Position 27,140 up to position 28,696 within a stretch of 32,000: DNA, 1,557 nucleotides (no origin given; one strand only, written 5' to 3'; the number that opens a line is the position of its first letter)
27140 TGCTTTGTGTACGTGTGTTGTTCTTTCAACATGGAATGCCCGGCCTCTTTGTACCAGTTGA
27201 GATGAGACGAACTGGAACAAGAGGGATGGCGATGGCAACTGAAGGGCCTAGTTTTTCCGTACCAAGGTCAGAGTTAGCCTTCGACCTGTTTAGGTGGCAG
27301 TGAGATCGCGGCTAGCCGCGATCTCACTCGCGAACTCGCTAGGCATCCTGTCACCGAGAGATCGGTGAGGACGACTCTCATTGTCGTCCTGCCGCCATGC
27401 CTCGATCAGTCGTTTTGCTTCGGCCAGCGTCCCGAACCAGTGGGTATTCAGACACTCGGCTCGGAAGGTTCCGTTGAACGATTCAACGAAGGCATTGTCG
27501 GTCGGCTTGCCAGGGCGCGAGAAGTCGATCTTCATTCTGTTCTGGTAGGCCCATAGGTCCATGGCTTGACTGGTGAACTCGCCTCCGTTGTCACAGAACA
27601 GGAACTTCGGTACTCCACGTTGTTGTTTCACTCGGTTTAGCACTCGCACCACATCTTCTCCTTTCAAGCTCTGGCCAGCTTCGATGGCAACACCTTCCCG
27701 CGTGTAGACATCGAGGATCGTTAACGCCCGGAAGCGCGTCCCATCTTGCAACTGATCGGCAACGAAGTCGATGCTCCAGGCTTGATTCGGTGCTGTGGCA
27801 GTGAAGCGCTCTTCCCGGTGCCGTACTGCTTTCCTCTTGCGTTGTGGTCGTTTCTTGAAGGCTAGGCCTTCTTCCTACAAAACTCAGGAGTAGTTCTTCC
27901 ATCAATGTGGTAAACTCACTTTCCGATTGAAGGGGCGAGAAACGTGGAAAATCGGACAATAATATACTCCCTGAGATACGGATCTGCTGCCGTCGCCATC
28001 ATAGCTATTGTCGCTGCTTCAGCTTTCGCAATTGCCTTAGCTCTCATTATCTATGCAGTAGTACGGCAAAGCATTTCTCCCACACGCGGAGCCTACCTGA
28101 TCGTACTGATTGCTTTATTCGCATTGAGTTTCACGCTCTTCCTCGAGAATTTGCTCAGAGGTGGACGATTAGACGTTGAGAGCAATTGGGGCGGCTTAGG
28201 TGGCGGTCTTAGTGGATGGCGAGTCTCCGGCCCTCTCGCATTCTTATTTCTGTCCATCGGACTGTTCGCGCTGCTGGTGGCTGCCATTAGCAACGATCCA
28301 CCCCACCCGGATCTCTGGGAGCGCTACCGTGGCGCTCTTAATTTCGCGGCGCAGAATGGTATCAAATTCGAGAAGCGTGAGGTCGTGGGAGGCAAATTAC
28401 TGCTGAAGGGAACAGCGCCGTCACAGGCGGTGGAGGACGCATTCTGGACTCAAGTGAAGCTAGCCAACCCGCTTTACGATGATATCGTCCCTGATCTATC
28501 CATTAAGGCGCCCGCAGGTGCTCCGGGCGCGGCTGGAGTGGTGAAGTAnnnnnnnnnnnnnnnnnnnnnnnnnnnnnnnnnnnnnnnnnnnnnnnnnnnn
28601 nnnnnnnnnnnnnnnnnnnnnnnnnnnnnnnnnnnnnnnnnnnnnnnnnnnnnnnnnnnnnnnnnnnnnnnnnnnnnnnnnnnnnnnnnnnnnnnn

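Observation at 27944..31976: Translationally coupled three-gene cassette: 3-TM/BON-like protein, KAP-like NTPase, unknown 436-aa protein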

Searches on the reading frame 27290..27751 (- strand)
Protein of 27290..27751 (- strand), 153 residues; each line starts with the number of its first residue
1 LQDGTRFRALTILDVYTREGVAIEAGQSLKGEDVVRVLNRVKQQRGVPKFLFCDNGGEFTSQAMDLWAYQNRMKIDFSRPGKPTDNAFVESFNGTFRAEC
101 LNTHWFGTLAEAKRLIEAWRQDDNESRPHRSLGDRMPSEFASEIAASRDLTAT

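Call 10: search_protein_families(library=pfam, proteins=[window:27290-27751:-], max_evalue=0.001)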
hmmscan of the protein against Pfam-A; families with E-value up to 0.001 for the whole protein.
window:27290-27751:- (153 aa): 2 families
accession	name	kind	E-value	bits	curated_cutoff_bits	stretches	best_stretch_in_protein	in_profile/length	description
PF13683.12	rve_3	-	8.1e-26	90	26.5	1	72-137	2-67/67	Integrase core domain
PF00665.32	rve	-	2.6e-13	50.5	32.6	1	4-83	21-102/102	Integrase core domain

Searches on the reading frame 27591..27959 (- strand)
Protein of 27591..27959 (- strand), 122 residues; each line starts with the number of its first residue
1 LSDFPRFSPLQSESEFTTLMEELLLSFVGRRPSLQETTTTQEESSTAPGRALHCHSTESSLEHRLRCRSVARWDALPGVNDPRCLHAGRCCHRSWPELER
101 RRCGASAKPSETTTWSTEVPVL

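Call 10: search_protein_families(library=pfam, proteins=[window:27591-27959:-], max_evalue=0.001)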
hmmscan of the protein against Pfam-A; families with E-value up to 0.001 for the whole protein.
window:27591-27959:- (122 aa): 0 families

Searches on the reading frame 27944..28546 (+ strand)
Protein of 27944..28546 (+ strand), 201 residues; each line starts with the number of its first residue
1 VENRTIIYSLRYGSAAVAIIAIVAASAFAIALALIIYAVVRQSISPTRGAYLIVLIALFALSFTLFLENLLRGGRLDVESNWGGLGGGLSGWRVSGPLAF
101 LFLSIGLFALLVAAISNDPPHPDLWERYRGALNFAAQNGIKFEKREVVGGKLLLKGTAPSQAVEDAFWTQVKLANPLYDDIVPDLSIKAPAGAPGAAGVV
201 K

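Call 4: search_protein_families(library=pfam, proteins=[window:27944-28546:+], max_evalue=1)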
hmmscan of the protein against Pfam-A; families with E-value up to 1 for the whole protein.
window:27944-28546:+ (201 aa): 1 family
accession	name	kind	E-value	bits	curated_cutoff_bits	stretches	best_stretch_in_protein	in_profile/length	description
PF09843.14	DUF2070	-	0.13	11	30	1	15-116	97-175/561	Predicted membrane protein (DUF2070)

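Call 5: search_protein_families(library=padloc, proteins=[window:27944-28546:+], max_evalue=1)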
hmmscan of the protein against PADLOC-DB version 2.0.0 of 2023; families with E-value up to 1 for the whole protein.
window:27944-28546:+ (201 aa): 0 families
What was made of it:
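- On Any catalogued anti-phage system (PADLOC-DB v2.0.0): A and C match no families, and B gives only P-loop noise (call 5).
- Closest known: RdrA of RADAR and BrxC of BREX. Different: PADLOC models for those systems do not match (call 5).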

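Call 6: search_protein_families(library=ncbifam, proteins=[window:27944-28546:+], max_evalue=1)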
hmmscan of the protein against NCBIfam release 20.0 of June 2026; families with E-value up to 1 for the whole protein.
window:27944-28546:+ (201 aa): 0 families

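Call 19: find_homologous_proteins(query=window:27944-28546:+)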
Query window:27944-28546:+ (201 aa): 50 proteins with E <= 0.001 among 4031 candidates.
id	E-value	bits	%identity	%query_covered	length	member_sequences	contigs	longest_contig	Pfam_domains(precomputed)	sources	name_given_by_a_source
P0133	1.1e-86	307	99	70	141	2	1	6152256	-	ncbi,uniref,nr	ncbi:hypothetical protein [Edaphobacter aggregans]|uniref:hypothetical protein n=1 Tax=Edaphobacter 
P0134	1.3e-72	262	69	90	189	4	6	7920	-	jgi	jgi:hypothetical protein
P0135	2.6e-67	244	63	92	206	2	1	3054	-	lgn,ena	-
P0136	3.5e-67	244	62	96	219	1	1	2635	-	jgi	jgi:predicted lysophospholipase L1 biosynthesis ABC-type transport system permease subunit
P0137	3.1e-66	241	66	85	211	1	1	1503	-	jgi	jgi:hypothetical protein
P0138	1.9e-63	232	60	89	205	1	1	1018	-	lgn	-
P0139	2.2e-63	231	61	88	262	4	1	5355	-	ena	-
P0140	4.2e-62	227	63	78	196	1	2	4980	-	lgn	-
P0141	2.7e-60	221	61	91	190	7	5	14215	-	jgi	jgi:hypothetical protein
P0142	1.2e-58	216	58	90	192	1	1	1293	-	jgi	jgi:hypothetical protein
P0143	3.0e-58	215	59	88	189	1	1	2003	-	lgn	-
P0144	9.4e-56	206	58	83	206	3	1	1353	-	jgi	jgi:hypothetical protein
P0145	4.0e-55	204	56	89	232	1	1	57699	-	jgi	jgi:hypothetical protein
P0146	7.4e-55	204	54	86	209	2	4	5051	-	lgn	-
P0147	1.5e-54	203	58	77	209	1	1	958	-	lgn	-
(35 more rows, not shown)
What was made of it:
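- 27944..28549 (+): Gene A: 201-aa integral membrane protein. It has three TM helices, a beta-hairpin loop between TM2 and TM3, and a C-terminal alpha-beta-beta-alpha-beta domain. 50 homologs (call 19).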

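Call 40: predict_structure(alignment_id=A4)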
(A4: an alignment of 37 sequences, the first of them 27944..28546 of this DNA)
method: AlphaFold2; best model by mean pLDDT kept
length: 201 residues; sequences in the alignment: 37
mean_pLDDT: 85.1   pTM: 0.61
mean pLDDT of the five models: 85.1, 83.1, 81.5, 81.4, 78.7
residues with pLDDT >= 90: 94; 70-90: 76; 50-70: 30; < 50: 1
segments of 3 or more residues with pLDDT < 50: none
pLDDT, mean of each block of 10 residues (from residue 1): 59 80 92 93 88 92 88 83 70 85 90 78 88 97 91 96 97 93 91 57 44
secondary structure, 60 per line:
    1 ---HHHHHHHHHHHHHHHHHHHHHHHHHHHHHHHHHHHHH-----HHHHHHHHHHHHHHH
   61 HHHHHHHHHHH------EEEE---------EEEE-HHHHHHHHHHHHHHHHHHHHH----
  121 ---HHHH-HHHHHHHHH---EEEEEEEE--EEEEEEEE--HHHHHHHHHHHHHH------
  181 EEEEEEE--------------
elements in order: H4-40 H46-71 E78-81 E91-94 H96-116 H124-127 H129-137 E141-148 E151-158 H161-174 E181-187
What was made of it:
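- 27944..28549 (+): AF2 model pLDDT 85, helices 4-40, 46-71 and 96-116 (call 40).
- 28178..28228 (+): Invariant glycine-rich loop of A (residues 79-95, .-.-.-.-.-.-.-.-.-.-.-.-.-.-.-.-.). The model places it as a beta-hairpin at 78-81/91-94 (call 40).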

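Call 45: fold_search(model_id=the predicted structure, library=pdb)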
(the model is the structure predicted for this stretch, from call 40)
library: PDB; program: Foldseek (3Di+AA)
matches with E <= 10: 365; with E <= 0.001: 0
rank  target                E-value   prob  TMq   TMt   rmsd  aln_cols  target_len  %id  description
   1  8zb0_A                9.9e-03  0.90  0.29  0.20  12.7       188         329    9  Cryo-EM structure of human ZnT1 (released 2025-03-12)
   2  8j7y_A                2.1e-02  0.80  0.28  0.22  11.6       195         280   12  Cryo-EM structure of hZnT7DeltaHis-loop-Fab complex in zinc-bound state, determined in outward-facing conformation (released 2023-09-20)
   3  8xm6_A                2.1e-02  0.69  0.27  0.19  14.9       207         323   10  Cryo-EM structure of human ZnT1 WT, in the absence of zinc, determined in an outward-facing conformation (released 2024-10-30)
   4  8j2g_A                2.4e-02  0.89  0.30  0.20  12.8       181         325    8  Human ZnT1-D47N/D255N mutant (released 2024-04-17)
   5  8j7u_B                2.4e-02  0.87  0.30  0.23  11.9       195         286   11  Cryo-EM structure of hZnT7-Fab complex in zinc-bound state, determined in outward-facing conformation (released 2023-09-20)
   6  8j7t_A                2.7e-02  0.85  0.29  0.22   9.2       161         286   11  Cryo-EM structure of hZnT7-Fab complex in zinc-unbound state, determined in outward-facing conformation (released 2023-09-20)
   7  8j80_B                2.9e-02  0.87  0.31  0.23  10.2       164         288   11  Cryo-EM structure of hZnT7-Fab complex in zinc state 1, determined in heterogeneous conformations- one subunit in an i (released 2023-09-20)
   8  8j7u_A                3.6e-02  0.80  0.30  0.24  12.0       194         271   11  Cryo-EM structure of hZnT7-Fab complex in zinc-bound state, determined in outward-facing conformation (released 2023-09-20)
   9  8xm6_B                3.9e-02  0.85  0.32  0.22  13.3       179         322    9  Cryo-EM structure of human ZnT1 WT, in the absence of zinc, determined in an outward-facing conformation (released 2024-10-30)
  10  8zsb_A                4.1e-02  0.60  0.26  0.19  12.4       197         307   13  Cryo-EM structure of human ZnT1, in the absence of zinc, determined in outward-facing conformation (released 2024-08-21)
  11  8j7x_A                5.2e-02  0.69  0.28  0.21   8.0       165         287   10  Cryo-EM structure of hZnT7DeltaHis-loop-Fab complex in zinc-unbound state, determined in outward-facing conformation (released 2023-09-20)
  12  3h90_A                5.8e-02  0.54  0.28  0.22  17.9       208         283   12  Structural basis for the autoregulation of the zinc transporter YiiP (released 2009-09-08)
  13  8j7v_B                6.2e-02  0.77  0.31  0.24  12.7       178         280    8  Cryo-EM structure of hZnT7-Fab complex in zinc-unbound state, determined in heterogeneous conformations- one subunit i (released 2023-09-20)
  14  9kvy_A                6.2e-02  0.51  0.27  0.21  15.8       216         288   13  Cryo-EM structure of SLC30A10, determined in asymmetric conformations-one subunit in an inward-facing Mn2+-bound and t (released 2025-10-15)
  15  9kzw_A                6.6e-02  0.63  0.29  0.19  12.1       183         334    9  structure of hZnT1 in apo state (released 2025-09-24)
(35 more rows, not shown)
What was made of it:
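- On BON domain (for protein A): Foldseek to DolP BON gave E = 0.66 and TM-score 0.26 (call 45).
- Closest known: BON domain / ring-building-motif proteins. Same: The secondary-structure order alpha-beta-beta-alpha-beta is shared, and weak Foldseek hits occur (E 0.3-0.7, call 45).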

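Call 55: search_protein_families(library=phrogs, proteins=[window:27944-28546:+], max_evalue=0.1)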
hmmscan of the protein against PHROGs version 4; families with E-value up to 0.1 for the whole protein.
window:27944-28546:+ (201 aa): 0 families
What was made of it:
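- Tried and rejected: Pfam, NCBIfam, PADLOC and PHROGs on A, B and C gave nothing beyond Walker-A-local hits (calls 4-6, 55).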

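Call 65: search_solved_structures(query=A4, max_evalue=10)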
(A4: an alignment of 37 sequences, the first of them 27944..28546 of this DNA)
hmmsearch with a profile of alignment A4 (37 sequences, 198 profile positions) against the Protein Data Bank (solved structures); distinct sequences matched with E-value up to 10: 9.
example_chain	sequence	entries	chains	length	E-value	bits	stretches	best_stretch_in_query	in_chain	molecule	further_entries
7jg5_b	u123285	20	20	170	0.39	13.6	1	74-188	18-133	ATP synthase subunit b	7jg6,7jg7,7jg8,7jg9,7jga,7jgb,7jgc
7njk_b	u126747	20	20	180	0.45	13.4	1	74-188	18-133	ATP synthase subunit b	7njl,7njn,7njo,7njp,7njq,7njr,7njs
6b87_A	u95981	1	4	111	0.79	12.6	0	84-112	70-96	TMHC2_E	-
9jc1_A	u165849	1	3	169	1.1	12.1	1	85-187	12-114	ATP synthase subunit b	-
6n2y_b2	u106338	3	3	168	1.1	12.1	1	85-187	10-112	ATP synthase subunit b | Bacillus PS3 ATP synthase subunit b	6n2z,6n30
4dap_A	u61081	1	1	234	1.3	11.9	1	93-131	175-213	Sugar fermentation stimulation protein A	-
9jc1_B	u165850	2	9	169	2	11.3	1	85-187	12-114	ATP synthase subunit b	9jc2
6n2d_b2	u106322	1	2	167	2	11.3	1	85-187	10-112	ATP synthase subunit b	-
6n2y_b1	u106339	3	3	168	2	11.3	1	85-187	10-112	ATP synthase subunit b | Bacillus PS3 ATP synthase subunit b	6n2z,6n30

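Call 84: fold_search(model_id=the predicted structure, library=viral)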
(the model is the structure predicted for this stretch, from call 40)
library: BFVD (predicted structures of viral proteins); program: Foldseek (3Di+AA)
matches with E <= 10: 305; with E <= 0.001: 0
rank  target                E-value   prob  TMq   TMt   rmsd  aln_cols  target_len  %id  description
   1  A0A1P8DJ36            5.1e-02  0.51  0.21  0.21  25.2       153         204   16  (no name in the UniProt tables at hand)
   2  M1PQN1                9.8e-02  0.84  0.23  0.28   9.1        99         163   14  (no name in the UniProt tables at hand)
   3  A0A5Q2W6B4            1.2e-01  0.57  0.23  0.14  13.4       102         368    9  (no name in the UniProt tables at hand)
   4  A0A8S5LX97            1.2e-01  0.38  0.19  0.18  16.7       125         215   18  Tail protein [Myoviridae sp. ctZgq1]
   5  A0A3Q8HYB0            1.5e-01  0.85  0.25  0.45   4.9        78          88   14  (no name in the UniProt tables at hand)
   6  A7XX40                1.7e-01  0.95  0.29  0.49   5.4        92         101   14  Uncharacterized protein [Thermus virus P23-45]
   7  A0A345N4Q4            1.7e-01  0.84  0.26  0.27   5.5        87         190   11  (no name in the UniProt tables at hand)
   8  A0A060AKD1            1.8e-01  0.16  0.15  0.24  13.0       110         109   16  Uncharacterized protein [Staphylococcus phage 6ec]
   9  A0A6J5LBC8            1.9e-01  0.54  0.18  0.35   6.6        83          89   14  Uncharacterized protein [uncultured Caudovirales phage]
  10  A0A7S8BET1            1.9e-01  0.21  0.16  0.11  18.6       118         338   14  F-box domain-containing protein [Medusavirus stheno T3]
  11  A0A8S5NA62            2.0e-01  0.21  0.17  0.16  14.1       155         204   12  Tail protein [Siphoviridae sp. ctuaf34]
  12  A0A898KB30            2.3e-01  0.35  0.23  0.27  18.3       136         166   16  (no name in the UniProt tables at hand)
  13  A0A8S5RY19            2.3e-01  0.14  0.17  0.23  26.4       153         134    9  30S ribosomal protein S3 [Myoviridae sp. ctNQV2]
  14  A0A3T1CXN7            2.5e-01  0.21  0.22  0.31  17.5       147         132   10  Uncharacterized protein [Acanthamoeba castellanii medusavirus J1]
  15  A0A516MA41            2.9e-01  0.84  0.23  0.56   4.1        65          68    6  (no name in the UniProt tables at hand)
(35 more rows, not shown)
